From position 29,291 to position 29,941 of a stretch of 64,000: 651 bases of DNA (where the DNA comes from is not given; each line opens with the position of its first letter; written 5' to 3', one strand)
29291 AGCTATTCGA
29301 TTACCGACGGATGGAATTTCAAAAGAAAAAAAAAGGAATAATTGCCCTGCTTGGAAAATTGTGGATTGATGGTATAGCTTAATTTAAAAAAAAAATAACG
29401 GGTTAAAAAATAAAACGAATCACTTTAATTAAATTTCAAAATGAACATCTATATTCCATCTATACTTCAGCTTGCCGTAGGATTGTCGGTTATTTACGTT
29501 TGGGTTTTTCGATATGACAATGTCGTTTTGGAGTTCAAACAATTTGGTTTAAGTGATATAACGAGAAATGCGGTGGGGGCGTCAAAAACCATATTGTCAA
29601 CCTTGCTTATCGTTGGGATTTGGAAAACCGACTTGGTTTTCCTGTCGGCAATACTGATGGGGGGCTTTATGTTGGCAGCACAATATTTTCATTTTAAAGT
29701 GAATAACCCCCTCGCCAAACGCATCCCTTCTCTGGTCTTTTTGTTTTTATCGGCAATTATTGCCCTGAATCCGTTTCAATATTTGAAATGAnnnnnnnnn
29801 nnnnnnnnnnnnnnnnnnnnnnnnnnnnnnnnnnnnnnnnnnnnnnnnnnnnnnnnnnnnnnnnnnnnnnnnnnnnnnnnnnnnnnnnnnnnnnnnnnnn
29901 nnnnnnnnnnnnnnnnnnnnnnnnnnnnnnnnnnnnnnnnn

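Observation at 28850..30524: AT-rich islet of four tiny membrane-protein genes wedged between lpdA and tRNA-Gln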

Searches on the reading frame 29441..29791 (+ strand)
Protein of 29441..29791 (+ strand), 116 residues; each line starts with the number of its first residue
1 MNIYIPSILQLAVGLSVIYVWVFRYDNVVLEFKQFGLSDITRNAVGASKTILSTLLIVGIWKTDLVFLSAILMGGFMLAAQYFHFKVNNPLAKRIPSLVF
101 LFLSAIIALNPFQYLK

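Call 5: search_protein_families(library=pfam, proteins=[window:29441-29791:+], max_evalue=1)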
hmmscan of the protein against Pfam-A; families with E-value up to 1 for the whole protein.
window:29441-29791:+ (116 aa): 2 families
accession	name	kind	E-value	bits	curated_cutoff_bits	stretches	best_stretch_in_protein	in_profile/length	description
PF13564.11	DoxX_2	-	7.1e-09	36.2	26.3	1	19-106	15-102/103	DoxX-like family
PF03419.18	Peptidase_U4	-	0.046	13.5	28.4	1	65-109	91-127/284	Sporulation factor SpoIIGA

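Call 6: search_protein_families(library=ncbifam, proteins=[window:29441-29791:+], max_evalue=1)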
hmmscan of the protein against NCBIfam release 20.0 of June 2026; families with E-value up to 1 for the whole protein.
window:29441-29791:+ (116 aa): 0 families

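Call 11: find_encoding_contigs(protein=window:29441-29791:+, flank=6000, max_places=10)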
Protein window:29441-29791:+ (116 aa): 23 contigs read that carry it; 10 places shown.
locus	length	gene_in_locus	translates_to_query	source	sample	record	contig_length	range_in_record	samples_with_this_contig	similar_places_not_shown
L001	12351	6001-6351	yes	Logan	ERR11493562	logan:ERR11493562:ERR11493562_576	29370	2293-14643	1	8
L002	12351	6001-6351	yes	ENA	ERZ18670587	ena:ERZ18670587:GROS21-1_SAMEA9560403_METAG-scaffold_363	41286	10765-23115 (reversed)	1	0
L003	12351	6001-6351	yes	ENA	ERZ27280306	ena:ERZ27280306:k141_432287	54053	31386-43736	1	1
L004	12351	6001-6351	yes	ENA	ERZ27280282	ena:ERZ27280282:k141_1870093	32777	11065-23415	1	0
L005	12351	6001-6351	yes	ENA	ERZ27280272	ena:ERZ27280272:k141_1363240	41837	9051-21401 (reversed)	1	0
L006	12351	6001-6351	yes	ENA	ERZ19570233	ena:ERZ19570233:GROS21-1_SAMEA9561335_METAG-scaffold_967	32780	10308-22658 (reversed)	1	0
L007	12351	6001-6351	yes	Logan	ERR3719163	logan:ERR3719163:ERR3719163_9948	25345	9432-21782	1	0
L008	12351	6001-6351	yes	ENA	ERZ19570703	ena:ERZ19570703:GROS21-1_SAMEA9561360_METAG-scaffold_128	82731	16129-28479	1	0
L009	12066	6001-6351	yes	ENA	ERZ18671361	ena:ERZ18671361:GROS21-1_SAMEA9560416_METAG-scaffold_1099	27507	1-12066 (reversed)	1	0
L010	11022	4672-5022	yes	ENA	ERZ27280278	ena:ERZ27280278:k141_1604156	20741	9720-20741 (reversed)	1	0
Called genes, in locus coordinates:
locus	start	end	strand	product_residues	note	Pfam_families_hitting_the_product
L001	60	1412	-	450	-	PF01225:Mur_ligase, PF08245:Mur_ligase_M, PF02875:Mur_ligase_C (faint)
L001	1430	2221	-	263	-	PF26696:PTL_trimer, PF00801:PKD, PF18911:PKD_4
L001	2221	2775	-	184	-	-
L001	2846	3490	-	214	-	-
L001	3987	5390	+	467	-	PF00890:FAD_binding_2 (weak), PF01134:GIDA (weak), PF01266:DAO (faint), PF07992:Pyr_redox_2, PF12831:FAD_oxidored, PF13450:NAD_binding_8 (weak), PF00070:Pyr_redox, PF02852:Pyr_redox_dim, +3 more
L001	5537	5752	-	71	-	-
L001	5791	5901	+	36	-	-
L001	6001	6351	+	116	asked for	PF13564:DoxX_2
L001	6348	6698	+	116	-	PF13564:DoxX_2 (weak)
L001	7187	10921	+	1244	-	PF17517:IgGFc_binding, PF13573:SprB (weak), PF00801:PKD (weak), PF18911:PKD_4, PF13585:CHU_C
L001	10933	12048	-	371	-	PF00691:OmpA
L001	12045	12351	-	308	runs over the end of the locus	PF03193:RsgA_GTPase, PF00009:GTP_EFTU (faint), PF01926:MMR_HSR1 (weak)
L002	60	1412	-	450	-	PF01225:Mur_ligase, PF08245:Mur_ligase_M, PF02875:Mur_ligase_C (faint)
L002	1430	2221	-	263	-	PF26696:PTL_trimer, PF00801:PKD, PF18911:PKD_4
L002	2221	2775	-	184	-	-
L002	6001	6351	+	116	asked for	PF13564:DoxX_2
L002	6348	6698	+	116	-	PF13564:DoxX_2 (weak)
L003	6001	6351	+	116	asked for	PF13564:DoxX_2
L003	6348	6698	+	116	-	PF13564:DoxX_2 (weak)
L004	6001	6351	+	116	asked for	PF13564:DoxX_2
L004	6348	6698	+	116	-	PF13564:DoxX_2 (weak)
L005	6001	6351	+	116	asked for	PF13564:DoxX_2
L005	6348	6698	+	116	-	PF13564:DoxX_2 (weak)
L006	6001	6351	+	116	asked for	PF13564:DoxX_2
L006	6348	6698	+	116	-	PF13564:DoxX_2 (weak)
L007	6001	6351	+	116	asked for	PF13564:DoxX_2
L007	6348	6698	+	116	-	PF13564:DoxX_2 (weak)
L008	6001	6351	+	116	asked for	PF13564:DoxX_2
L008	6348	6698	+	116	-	PF13564:DoxX_2 (weak)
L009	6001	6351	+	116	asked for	PF13564:DoxX_2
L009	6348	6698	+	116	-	PF13564:DoxX_2 (weak)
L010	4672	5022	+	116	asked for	PF13564:DoxX_2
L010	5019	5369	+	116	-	PF13564:DoxX_2 (weak)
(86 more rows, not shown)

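Call 12: find_homologous_proteins(query=window:29441-29791:+)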
Query window:29441-29791:+ (116 aa): 349 proteins with E <= 0.001 among 364 candidates; the best 120 are listed.
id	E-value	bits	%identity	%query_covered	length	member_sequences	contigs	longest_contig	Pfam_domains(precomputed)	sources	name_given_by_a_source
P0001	9.6e-67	240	100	100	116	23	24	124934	PF13564.12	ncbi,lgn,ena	-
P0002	4.3e-42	161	70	97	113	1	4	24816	PF13564.12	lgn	-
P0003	8.4e-39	150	65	97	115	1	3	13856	PF13564.12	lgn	-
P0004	1.7e-38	149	65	95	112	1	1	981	PF13564.12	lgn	-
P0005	2.0e-38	149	87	74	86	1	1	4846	-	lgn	-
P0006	3.3e-38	148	63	97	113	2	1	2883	PF13564.12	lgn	-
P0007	6.6e-38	147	66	78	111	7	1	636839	PF13564.12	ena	-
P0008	6.7e-38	147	67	80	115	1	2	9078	PF13564.12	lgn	-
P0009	7.7e-38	147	65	76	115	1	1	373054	PF13564.12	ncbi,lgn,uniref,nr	ncbi:DoxX family protein [Flavobacterium lacus]|uniref:DoxX-like protein n=1 Tax=Flavobacterium lacu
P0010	1.3e-37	146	69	78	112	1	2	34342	PF13564.12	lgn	-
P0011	2.6e-37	145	64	91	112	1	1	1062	PF13564.12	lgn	-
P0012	4.7e-37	145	66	91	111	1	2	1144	PF13564.12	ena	-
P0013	5.1e-37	144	67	75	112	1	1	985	PF13564.12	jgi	jgi:hypothetical protein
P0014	1.0e-36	143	68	76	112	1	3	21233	PF13564.12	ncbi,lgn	ncbi:MAG: DoxX family protein [Flavobacteriales bacterium]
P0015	1.2e-36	143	63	90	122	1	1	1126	PF13564.12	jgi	jgi:hypothetical protein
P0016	1.6e-36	143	65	91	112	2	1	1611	PF13564.12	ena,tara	tara:strand:+ start:37 stop:375 length:339 start_codon:yes stop_codon:yes gene_type:complete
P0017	1.9e-36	143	66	89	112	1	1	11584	PF13564.12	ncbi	-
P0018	2.6e-36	142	67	78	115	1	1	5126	PF13564.12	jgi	-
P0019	2.8e-36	142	66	85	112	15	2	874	PF13564.12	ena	-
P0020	2.8e-36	142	63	80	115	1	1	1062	PF13564.12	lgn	-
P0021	3.1e-36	142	70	87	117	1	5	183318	PF13564.12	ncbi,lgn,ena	-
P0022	3.2e-36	142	66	91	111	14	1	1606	PF13564.12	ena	-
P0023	3.4e-36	142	59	95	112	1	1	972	PF13564.12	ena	-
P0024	3.5e-36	142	67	85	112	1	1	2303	PF13564.12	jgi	jgi:hypothetical protein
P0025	3.5e-36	142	65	91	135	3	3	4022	PF13564.12,PF07681.18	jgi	-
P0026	4.0e-36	142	64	92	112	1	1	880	PF13564.12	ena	-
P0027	4.1e-36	142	60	78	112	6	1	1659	PF13564.12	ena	-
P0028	4.7e-36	141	65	89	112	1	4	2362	PF13564.12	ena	-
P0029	4.8e-36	141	65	87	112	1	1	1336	PF13564.12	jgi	-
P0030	5.7e-36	141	65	89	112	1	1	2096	PF13564.12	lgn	-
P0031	6.7e-36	141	66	91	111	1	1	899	PF13564.12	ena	-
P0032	7.9e-36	141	63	94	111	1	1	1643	PF13564.12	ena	-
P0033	8.0e-36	141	64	94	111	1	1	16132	PF13564.12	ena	-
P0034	8.5e-36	141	64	91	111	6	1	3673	PF13564.12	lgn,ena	-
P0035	8.7e-36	140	64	85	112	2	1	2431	PF13564.12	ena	-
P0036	9.5e-36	140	65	91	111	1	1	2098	PF13564.12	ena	-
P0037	1.0e-35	140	65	90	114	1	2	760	PF13564.12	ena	-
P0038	1.0e-35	140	65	87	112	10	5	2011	PF13564.12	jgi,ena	-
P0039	1.1e-35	140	63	94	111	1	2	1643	PF13564.12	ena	-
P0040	1.1e-35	140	65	91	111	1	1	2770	PF13564.12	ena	-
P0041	1.2e-35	140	67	78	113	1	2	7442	PF13564.12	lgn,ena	-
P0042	1.2e-35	140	60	91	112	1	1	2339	PF13564.12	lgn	-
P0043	1.3e-35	140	64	90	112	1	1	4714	PF13564.12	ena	-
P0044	1.4e-35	140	66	91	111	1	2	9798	PF13564.12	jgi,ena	-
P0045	1.5e-35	140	65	91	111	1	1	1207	PF13564.12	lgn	-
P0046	1.6e-35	140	65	91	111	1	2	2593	PF13564.12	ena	-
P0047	1.8e-35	140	65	91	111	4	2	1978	PF13564.12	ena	-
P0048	1.8e-35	139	65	91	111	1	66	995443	PF13564.12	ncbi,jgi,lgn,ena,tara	jgi:hypothetical protein|tara:strand:+ start:105 stop:440 length:336 start_codon:yes stop_codon:yes 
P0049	2.2e-35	139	64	87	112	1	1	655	PF13564.12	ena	-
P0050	2.4e-35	139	65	91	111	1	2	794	PF13564.12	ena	-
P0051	2.5e-35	139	62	78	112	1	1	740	PF13564.12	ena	-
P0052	2.7e-35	139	64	91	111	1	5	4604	PF13564.12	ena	-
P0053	2.7e-35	139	64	91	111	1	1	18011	PF13564.12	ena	-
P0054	2.8e-35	139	64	88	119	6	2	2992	PF13564.12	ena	-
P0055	3.1e-35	139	61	84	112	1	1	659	PF13564.12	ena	-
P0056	3.2e-35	139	65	73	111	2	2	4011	PF13564.12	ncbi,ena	-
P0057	3.2e-35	139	59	95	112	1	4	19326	PF13564.12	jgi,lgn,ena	-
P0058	3.5e-35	139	65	91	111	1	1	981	PF13564.12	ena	-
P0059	4.4e-35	138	66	73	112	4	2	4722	PF13564.12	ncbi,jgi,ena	jgi:hypothetical protein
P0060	4.7e-35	138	67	78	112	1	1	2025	PF13564.12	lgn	-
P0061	4.8e-35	138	63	90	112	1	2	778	PF13564.12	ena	-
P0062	5.5e-35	138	62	92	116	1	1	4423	PF13564.12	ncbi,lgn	-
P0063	6.1e-35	138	63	76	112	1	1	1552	PF13564.12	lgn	-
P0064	6.1e-35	138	67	78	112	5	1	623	PF13564.12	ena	-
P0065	6.4e-35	138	61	94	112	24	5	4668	PF13564.12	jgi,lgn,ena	jgi:hypothetical protein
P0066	6.7e-35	138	64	91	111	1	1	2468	PF13564.12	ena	-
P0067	7.2e-35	138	63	87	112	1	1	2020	PF13564.12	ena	-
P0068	8.3e-35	137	66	89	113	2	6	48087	PF13564.12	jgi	jgi:hypothetical protein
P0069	9.5e-35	137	62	80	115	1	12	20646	PF13564.12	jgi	jgi:hypothetical protein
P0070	1.2e-34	137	64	91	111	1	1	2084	PF13564.12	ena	-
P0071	1.2e-34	137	61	92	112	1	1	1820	PF13564.12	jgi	jgi:Flp pilus assembly protein TadB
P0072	1.2e-34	137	65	91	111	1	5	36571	PF13564.12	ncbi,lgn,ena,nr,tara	ncbi:MAG: hypothetical protein CL832_10235 [Crocinitomicaceae bacterium]|nr:hypothetical protein [Cr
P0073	1.2e-34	137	58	91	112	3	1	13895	PF13564.12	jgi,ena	jgi:hypothetical protein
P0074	1.4e-34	137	66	77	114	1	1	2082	PF13564.12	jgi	jgi:uncharacterized membrane protein YkgB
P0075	1.5e-34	137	63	87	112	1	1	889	PF13564.12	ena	-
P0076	1.5e-34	137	63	91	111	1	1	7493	PF13564.12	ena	-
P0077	1.9e-34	136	65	91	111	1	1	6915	PF13564.12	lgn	-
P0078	1.9e-34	136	65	89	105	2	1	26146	PF13564.12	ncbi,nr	ncbi:MAG: DoxX family protein [Bacteroidetes bacterium]|nr:DoxX family protein [Bacteroidota bacteri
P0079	2.0e-34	136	63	87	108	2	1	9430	PF13564.12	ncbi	-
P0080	2.1e-34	136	61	94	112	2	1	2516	PF13564.12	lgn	-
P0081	2.1e-34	136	64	81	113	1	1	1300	PF13564.12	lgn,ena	-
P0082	2.1e-34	136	61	92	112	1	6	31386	PF13564.12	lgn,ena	-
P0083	2.1e-34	136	64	87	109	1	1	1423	PF13564.12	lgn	-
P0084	2.4e-34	136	57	95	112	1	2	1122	PF13564.12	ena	-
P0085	3.0e-34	136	64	87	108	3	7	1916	PF13564.12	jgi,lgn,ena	jgi:hypothetical protein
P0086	3.3e-34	135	64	91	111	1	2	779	PF13564.12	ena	-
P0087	3.4e-34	135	63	90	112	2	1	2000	PF13564.12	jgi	jgi:hypothetical protein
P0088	3.6e-34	135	64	91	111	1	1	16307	PF13564.12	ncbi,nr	ncbi:MAG: hypothetical protein CL827_10215 [Crocinitomicaceae bacterium]|nr:hypothetical protein [Cr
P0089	4.0e-34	135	64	86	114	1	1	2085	PF13564.12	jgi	-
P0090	4.2e-34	135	64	91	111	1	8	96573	PF13564.12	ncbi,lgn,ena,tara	tara:strand:+ start:648 stop:983 length:336 start_codon:yes stop_codon:yes gene_type:complete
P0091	5.0e-34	135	65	77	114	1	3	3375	PF13564.12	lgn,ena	-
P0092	5.6e-34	135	63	88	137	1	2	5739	PF13564.12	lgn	-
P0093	6.6e-34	134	59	90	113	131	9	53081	PF13564.12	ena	-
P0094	6.6e-34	134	62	87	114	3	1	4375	PF13564.12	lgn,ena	-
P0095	6.8e-34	134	60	87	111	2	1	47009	PF13564.12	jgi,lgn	jgi:hypothetical protein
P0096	7.3e-34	134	65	77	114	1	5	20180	PF13564.12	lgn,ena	-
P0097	7.7e-34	134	62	89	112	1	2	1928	PF13564.12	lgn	-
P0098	8.8e-34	134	60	91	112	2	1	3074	PF13564.12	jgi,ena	-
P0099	9.2e-34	134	65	77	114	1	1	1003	PF13564.12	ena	-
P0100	9.9e-34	134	57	95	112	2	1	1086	PF13564.12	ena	-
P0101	1.1e-33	134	63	90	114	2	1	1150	PF13564.12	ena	-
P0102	1.1e-33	134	63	90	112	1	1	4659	PF13564.12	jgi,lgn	jgi:hypothetical protein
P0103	1.2e-33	134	61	94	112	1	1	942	PF13564.12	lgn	-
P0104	1.2e-33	134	64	91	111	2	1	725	PF13564.12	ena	-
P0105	1.3e-33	133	58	92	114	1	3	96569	PF13564.12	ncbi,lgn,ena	-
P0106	1.4e-33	133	68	73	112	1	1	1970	PF13564.12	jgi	jgi:hypothetical protein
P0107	1.4e-33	133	62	90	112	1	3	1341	PF13564.12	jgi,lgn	jgi:hypothetical protein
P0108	1.5e-33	133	63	88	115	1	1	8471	PF13564.12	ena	-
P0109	1.5e-33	133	64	88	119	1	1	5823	PF13564.12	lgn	-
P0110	1.8e-33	133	66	78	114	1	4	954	PF13564.12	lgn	-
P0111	1.8e-33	133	59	92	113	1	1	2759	PF13564.12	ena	-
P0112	1.9e-33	133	59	92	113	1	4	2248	PF13564.12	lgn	-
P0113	1.9e-33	133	62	78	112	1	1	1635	PF13564.12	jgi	-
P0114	2.0e-33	133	62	90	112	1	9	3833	PF13564.12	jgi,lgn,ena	jgi:hypothetical protein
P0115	2.0e-33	133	63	93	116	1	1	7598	PF13564.12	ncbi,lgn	-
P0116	2.4e-33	133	61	87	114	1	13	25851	PF13564.12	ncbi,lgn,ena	-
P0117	2.4e-33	133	63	89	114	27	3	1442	PF13564.12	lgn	-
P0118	2.4e-33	133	61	87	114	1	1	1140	PF13564.12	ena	-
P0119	2.6e-33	133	57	94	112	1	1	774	PF13564.12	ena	-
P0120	2.6e-33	133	65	78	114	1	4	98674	PF13564.12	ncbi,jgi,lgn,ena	jgi:hypothetical protein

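Call 13: find_encoding_contigs(protein=P0002, flank=6000, max_places=3)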
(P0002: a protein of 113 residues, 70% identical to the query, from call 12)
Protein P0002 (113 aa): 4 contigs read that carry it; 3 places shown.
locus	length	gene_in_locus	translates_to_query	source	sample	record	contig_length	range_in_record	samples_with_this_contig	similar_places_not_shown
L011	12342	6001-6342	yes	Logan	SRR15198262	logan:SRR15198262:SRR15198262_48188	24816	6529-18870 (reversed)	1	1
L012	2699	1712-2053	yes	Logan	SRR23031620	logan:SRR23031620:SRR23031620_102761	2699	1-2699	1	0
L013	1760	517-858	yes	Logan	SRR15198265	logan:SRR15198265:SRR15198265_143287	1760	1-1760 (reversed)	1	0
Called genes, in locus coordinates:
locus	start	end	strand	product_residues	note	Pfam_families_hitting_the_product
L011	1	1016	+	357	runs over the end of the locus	PF07642:BBP2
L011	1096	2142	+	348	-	PF12569:NatA_aux_su (faint), PF23914:TPR_CcmH_CycH (faint), PF25062:ARM_TT21_N (faint), PF25064:ARM_TT21_5th (weak), PF13414:TPR_11 (weak), PF13432:TPR_16 (weak), PF00515:TPR_1 (weak), PF07719:TPR_2 (weak), +12 more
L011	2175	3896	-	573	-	PF01368:DHH, PF02272:DHHA1, PF17768:RecJ_OB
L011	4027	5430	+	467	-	PF00890:FAD_binding_2 (weak), PF01134:GIDA (weak), PF01266:DAO (faint), PF07992:Pyr_redox_2, PF12831:FAD_oxidored, PF13450:NAD_binding_8 (weak), PF00070:Pyr_redox, PF02852:Pyr_redox_dim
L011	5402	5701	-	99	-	-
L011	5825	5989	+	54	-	-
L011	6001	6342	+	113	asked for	PF13564:DoxX_2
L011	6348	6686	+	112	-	PF13564:DoxX_2 (weak)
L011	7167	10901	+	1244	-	PF17517:IgGFc_binding, PF00801:PKD (faint), PF13573:SprB, PF18911:PKD_4, PF13585:CHU_C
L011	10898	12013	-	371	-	PF00691:OmpA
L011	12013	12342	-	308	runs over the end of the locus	PF03193:RsgA_GTPase, PF00009:GTP_EFTU (faint), PF01926:MMR_HSR1 (weak)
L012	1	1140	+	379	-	?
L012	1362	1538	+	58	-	-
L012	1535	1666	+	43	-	-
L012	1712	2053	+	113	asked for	PF13564:DoxX_2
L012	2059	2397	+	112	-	PF13564:DoxX_2 (weak)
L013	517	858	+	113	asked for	PF13564:DoxX_2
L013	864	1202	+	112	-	PF13564:DoxX_2 (weak)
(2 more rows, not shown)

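Call 14: find_encoding_contigs(protein=P0021, flank=6000, max_places=3)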
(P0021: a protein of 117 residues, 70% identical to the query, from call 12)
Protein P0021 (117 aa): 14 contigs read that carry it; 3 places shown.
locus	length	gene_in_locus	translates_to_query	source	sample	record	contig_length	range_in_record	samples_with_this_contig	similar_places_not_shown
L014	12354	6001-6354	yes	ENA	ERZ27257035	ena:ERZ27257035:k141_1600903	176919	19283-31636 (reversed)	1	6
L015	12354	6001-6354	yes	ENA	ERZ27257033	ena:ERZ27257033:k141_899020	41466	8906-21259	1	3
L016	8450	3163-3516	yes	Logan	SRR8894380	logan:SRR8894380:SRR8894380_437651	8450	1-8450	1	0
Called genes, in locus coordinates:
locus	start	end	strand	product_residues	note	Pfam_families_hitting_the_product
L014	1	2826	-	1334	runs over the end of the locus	PF17652:Glyco_hydro81C, PF03422:CBM_6, PF22352:K319L-like_PKD, PF17957:Big_7, PF18962:Por_Secre_tail (weak)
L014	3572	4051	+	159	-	-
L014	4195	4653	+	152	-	PF09917:DUF2147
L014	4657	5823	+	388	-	-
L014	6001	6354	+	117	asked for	PF13564:DoxX_2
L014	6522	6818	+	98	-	-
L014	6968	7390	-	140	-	PF04134:DCC1-like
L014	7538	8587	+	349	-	PF00487:FA_desaturase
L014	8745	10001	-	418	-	PF00817:IMS, PF11799:IMS_C, PF13438:DUF4113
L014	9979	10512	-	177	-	PF00717:Peptidase_S24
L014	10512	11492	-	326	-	PF01145:Band_7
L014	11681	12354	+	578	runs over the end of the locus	PF01204:Trehalase, PF03200:Glyco_hydro_63 (faint), PF22422:MGH1-like_GH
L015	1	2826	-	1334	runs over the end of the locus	PF17652:Glyco_hydro81C, PF03422:CBM_6, PF22352:K319L-like_PKD, PF17957:Big_7, PF18962:Por_Secre_tail (weak)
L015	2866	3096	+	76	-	-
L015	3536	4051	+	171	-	-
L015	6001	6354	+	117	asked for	PF13564:DoxX_2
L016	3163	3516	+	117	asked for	PF13564:DoxX_2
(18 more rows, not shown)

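Call 15: find_encoding_contigs(protein=P0009, flank=6000, max_places=2)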
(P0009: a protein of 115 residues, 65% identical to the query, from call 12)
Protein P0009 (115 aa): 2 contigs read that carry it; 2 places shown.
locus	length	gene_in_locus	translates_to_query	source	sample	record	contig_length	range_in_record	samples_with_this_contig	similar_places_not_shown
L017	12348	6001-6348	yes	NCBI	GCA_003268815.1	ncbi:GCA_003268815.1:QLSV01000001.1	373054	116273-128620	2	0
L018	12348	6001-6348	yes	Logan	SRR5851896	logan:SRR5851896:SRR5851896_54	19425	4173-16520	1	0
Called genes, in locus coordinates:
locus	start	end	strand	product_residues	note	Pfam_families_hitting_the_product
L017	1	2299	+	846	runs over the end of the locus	PF26696:PTL_trimer, PF05658:YadA_head, PF07603:Lcl_C (faint)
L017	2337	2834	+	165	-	-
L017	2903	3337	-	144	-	PF00011:HSP20, PF17886:ArsA_HSP20 (weak)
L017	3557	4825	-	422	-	PF18962:Por_Secre_tail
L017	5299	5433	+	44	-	-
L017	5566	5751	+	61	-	-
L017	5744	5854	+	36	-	-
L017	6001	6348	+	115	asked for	PF13564:DoxX_2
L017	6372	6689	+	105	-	PF13564:DoxX_2 (weak)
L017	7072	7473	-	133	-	PF05099:TerB (weak)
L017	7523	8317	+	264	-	PF00756:Esterase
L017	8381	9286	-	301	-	PF13691:Lactamase_B_4, PF23023:Anti-Pycsar_Apyc1, PF00753:Lactamase_B (weak), PF12706:Lactamase_B_2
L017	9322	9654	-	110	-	-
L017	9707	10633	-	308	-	PF02729:OTCace_N, PF00185:OTCace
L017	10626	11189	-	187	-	PF00156:Pribosyltran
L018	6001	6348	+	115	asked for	PF13564:DoxX_2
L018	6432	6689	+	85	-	PF13564:DoxX_2 (weak)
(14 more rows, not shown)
